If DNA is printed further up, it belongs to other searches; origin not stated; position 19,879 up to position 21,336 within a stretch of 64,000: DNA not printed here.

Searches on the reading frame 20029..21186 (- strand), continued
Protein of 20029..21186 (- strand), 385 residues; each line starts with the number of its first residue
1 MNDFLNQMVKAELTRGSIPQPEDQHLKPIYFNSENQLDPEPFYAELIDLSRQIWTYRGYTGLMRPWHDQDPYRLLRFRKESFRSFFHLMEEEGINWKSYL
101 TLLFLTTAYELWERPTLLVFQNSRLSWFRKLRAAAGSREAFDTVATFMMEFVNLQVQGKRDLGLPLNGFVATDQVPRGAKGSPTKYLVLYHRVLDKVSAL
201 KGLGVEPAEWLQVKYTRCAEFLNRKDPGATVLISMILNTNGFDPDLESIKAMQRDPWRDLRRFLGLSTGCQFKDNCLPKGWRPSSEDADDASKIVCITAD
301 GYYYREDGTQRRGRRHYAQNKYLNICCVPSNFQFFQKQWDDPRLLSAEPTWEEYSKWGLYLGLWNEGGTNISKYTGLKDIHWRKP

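Call 54: find_related_loci(query=A1, collection=viral_contigs, flank=7000)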
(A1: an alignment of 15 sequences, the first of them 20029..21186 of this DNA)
Query A1 (385 aa) in viral_contigs; peptide patterns used: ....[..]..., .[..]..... (x = any residue, [..] = any of these).
41 stretches matched a pattern; 17 encode a relative of the query (tblastn E <= 1e-3); 17 distinct loci.
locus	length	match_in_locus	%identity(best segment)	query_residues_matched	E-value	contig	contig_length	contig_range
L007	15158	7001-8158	78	1-385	0e+0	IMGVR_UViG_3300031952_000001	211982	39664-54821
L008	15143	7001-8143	52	1-384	5e-137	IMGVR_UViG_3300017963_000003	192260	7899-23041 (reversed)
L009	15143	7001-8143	52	1-384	5e-137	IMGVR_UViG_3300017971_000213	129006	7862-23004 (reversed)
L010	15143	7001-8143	52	1-384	5e-137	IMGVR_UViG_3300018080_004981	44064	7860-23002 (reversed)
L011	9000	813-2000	43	1-384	2e-113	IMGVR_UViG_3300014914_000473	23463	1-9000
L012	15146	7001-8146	44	1-384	5e-105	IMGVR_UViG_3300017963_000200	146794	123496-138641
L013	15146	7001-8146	44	1-384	5e-105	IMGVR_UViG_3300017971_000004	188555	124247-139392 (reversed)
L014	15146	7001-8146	44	1-384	5e-105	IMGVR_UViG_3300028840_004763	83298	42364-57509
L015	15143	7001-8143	43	1-384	1e-103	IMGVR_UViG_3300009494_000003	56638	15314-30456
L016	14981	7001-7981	38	46-384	1e-79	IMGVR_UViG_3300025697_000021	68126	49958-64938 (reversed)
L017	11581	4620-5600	38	46-384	1e-79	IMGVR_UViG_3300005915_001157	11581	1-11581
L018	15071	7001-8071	36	18-384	3e-79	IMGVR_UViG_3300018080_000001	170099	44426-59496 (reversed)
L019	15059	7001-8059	36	4-368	4e-75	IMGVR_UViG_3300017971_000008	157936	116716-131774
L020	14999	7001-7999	37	46-384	6e-73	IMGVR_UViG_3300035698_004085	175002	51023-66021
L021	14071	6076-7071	34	45-383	4e-63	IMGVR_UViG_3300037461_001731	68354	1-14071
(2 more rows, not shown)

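Call 70: search_dna_similar(query=window:20029-21186:-, collection=phages, mode=protein, max_evalue=0.001)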
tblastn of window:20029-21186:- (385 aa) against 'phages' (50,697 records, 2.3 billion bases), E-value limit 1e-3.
No match.

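Call 71: search_dna_similar(query=P0064, collection=phages, mode=protein, max_evalue=0.001)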
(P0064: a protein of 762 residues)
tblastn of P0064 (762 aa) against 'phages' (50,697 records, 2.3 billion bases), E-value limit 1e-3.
No match.

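Call 72: search_dna_similar(query=P0061, collection=phages, mode=protein, max_evalue=0.001)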
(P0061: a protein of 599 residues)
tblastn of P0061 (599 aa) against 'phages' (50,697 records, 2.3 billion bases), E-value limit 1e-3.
No match.

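Call 77: find_homologous_proteins(query=A4, max_evalue=0.001)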
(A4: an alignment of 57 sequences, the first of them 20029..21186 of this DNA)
Query A4 (57 sequences) (385 aa, profile of the alignment): 14 proteins with E <= 0.001 among 8000 candidates.
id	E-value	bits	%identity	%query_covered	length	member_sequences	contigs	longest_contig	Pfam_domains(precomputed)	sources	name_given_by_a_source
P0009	4.3e-153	528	52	100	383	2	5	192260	-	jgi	-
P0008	2.0e-149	516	53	100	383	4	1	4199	-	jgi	-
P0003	5.3e-148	512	77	100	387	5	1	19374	-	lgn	-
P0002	1.9e-146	506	79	99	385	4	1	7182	-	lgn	-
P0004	2.3e-146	506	72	100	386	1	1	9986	-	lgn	-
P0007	4.4e-146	505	61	99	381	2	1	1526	-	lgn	-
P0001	2.5e-145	503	100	100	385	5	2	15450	-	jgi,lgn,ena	-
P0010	2.4e-143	496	51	99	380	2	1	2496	-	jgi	jgi:hypothetical protein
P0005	3.4e-142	492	68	100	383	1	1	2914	-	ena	-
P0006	2.1e-140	487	65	100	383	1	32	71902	-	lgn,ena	-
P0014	4.1e-138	479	42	95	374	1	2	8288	-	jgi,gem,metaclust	metaclust:\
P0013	3.5e-135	469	45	100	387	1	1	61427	-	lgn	-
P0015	3.5e-119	417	37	90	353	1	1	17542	-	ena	-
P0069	4.3e-47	179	27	31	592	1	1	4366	-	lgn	-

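Call 84: find_encoding_contigs(protein=P0054, flank=7000, max_places=2)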
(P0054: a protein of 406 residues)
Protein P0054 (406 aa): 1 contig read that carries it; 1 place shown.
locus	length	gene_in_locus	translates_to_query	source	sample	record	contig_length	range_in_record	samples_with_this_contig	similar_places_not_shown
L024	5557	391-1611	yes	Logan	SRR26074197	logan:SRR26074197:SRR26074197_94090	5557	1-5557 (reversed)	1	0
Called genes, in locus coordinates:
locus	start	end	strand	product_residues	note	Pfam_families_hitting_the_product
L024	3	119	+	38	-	?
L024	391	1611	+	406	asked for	-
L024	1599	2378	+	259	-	-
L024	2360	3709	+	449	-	-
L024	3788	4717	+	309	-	PF01807:Zn_ribbon_DnaG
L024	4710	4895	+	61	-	PF12728:HTH_17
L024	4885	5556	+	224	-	?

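Call 85: find_encoding_contigs(protein=P0056, flank=7000, max_places=2)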
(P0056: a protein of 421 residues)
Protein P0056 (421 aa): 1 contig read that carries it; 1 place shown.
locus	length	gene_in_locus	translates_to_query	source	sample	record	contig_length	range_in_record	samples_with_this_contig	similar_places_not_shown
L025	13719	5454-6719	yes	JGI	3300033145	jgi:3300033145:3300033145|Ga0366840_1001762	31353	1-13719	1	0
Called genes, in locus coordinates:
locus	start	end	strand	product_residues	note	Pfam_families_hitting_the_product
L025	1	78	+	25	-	?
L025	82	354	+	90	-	PF12838:Fer4_7 (weak), PF14697:Fer4_21 (weak), PF25160:LdpA_Fe-S-bd (weak), PF00037:Fer4 (weak), PF12837:Fer4_6 (weak), PF12838:Fer4_7 (weak)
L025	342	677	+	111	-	-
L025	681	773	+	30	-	-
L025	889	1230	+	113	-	-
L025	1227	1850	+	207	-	PF01966:HD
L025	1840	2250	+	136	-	-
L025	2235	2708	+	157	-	PF03767:Acid_phosphat_B (weak), PF25109:HAD_PNKP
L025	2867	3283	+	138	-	-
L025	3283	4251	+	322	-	PF00176:SNF2-rel_dom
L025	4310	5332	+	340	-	PF00176:SNF2-rel_dom, PF00271:Helicase_C (weak)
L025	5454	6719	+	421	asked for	-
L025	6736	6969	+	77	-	-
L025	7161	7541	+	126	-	-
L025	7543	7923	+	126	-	-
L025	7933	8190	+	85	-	-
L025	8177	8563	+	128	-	-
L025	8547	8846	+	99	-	-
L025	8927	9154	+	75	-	-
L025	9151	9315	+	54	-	-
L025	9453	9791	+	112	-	-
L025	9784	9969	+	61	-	-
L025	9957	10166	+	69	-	-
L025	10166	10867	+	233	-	PF13229:Beta_helix, PF02415:Chlam_PMP (faint)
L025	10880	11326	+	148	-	-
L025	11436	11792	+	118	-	-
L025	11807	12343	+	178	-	-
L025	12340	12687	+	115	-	-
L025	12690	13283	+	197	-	PF13578:Methyltransf_24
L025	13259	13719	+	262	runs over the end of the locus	-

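Call 86: find_encoding_contigs(protein=P0063, flank=7000, max_places=2)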
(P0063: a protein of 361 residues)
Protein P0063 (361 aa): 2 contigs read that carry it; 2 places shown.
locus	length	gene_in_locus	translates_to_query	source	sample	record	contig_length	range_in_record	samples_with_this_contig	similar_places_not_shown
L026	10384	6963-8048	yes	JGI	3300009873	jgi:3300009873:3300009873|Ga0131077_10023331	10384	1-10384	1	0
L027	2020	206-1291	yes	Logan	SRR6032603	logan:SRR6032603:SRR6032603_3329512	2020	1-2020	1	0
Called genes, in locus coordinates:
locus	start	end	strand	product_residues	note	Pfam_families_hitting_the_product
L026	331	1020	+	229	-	-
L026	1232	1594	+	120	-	PF14110:DUF4282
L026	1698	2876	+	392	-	-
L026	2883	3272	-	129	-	-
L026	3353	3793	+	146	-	-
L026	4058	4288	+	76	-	PF12728:HTH_17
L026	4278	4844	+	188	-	-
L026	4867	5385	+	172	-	-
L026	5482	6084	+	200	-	-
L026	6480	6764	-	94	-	-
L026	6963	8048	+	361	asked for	-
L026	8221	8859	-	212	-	-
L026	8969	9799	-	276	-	-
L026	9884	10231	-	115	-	-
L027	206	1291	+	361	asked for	-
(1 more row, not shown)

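Call 87: find_encoding_contigs(protein=P0057, flank=7000, max_places=2)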
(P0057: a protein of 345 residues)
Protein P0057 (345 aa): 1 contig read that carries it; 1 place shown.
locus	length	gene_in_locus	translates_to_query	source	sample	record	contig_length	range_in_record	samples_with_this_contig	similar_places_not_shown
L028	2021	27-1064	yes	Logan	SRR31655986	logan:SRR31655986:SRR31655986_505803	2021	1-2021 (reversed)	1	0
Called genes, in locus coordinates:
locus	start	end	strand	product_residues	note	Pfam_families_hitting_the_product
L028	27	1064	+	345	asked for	-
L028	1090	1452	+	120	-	-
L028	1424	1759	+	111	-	-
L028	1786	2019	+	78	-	?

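Call 90: search_protein_families(library=phrogs, alignment_id=A4, max_evalue=0.001)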
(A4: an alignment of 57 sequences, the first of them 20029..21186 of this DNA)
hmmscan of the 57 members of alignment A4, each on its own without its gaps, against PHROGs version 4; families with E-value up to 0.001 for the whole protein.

A. member 1, window:20029-21186:- (385 aa): 0 families

B. families by the number of members that match (of 57 scanned): 7 families
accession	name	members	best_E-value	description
phrog_270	-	1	1.1e-09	replication initiation protein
phrog_186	-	1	5.9e-08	DnaD-like helicase loader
phrog_19658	-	1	1.8e-05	replication initiation protein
phrog_8102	-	1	6.5e-05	replication initiation protein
phrog_15053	-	1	0.00016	-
phrog_30285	-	1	0.00021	-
phrog_36008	-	1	0.00033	-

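Call 94: search_solved_structures(query=A4, max_evalue=10)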
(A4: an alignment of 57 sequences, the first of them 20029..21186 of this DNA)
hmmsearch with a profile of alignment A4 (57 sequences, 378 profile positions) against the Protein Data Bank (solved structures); distinct sequences matched with E-value up to 10: 5.
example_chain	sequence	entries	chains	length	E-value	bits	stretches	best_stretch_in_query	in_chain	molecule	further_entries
2avx_A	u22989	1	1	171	0.23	14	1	307-354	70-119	Regulatory protein sdiA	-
3mix_A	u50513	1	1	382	0.31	13.6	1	69-153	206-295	Flagellar biosynthesis protein flhA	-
4lfu_A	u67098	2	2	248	0.37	13.4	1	307-354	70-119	Regulatory protein SdiA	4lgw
4y13_A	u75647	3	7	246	0.62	12.6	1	307-354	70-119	Transcriptional regulator of ftsQAZ gene cluster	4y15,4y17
2fsz_A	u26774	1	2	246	2.2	10.8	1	103-211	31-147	Estrogen receptor beta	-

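Call 95: search_solved_structures(query=A1, max_evalue=10)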
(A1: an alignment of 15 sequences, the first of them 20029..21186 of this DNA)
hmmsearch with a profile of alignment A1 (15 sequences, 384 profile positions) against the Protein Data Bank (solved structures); distinct sequences matched with E-value up to 10: 6.
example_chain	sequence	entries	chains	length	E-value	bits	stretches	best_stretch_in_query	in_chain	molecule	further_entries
2avx_A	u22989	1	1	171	0.31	13.2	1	316-361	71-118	Regulatory protein sdiA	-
1nq7_A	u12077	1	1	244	0.61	12.3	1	84-197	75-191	NUCLEAR RECEPTOR ROR-BETA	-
1k4w_A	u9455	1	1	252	0.66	12.1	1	82-197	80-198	Nuclear receptor ROR-beta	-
1n4h_A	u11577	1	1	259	0.7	12.1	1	82-197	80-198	Nuclear Receptor ROR-beta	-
4lfu_A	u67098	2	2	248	1.1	11.4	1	316-361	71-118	Regulatory protein SdiA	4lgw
4y13_A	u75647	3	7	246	1.4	11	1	316-361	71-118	Transcriptional regulator of ftsQAZ gene cluster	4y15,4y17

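Call 99: find_encoding_contigs(protein=P0020, flank=5000, max_places=3)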
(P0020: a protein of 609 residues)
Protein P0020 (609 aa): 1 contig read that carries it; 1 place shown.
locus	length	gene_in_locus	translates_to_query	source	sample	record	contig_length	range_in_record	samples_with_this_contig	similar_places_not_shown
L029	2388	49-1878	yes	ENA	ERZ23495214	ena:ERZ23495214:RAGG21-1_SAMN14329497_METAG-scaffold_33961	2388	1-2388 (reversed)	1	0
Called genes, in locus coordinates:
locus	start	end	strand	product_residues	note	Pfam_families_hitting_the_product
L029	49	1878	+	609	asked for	PF00271:Helicase_C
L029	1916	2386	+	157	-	?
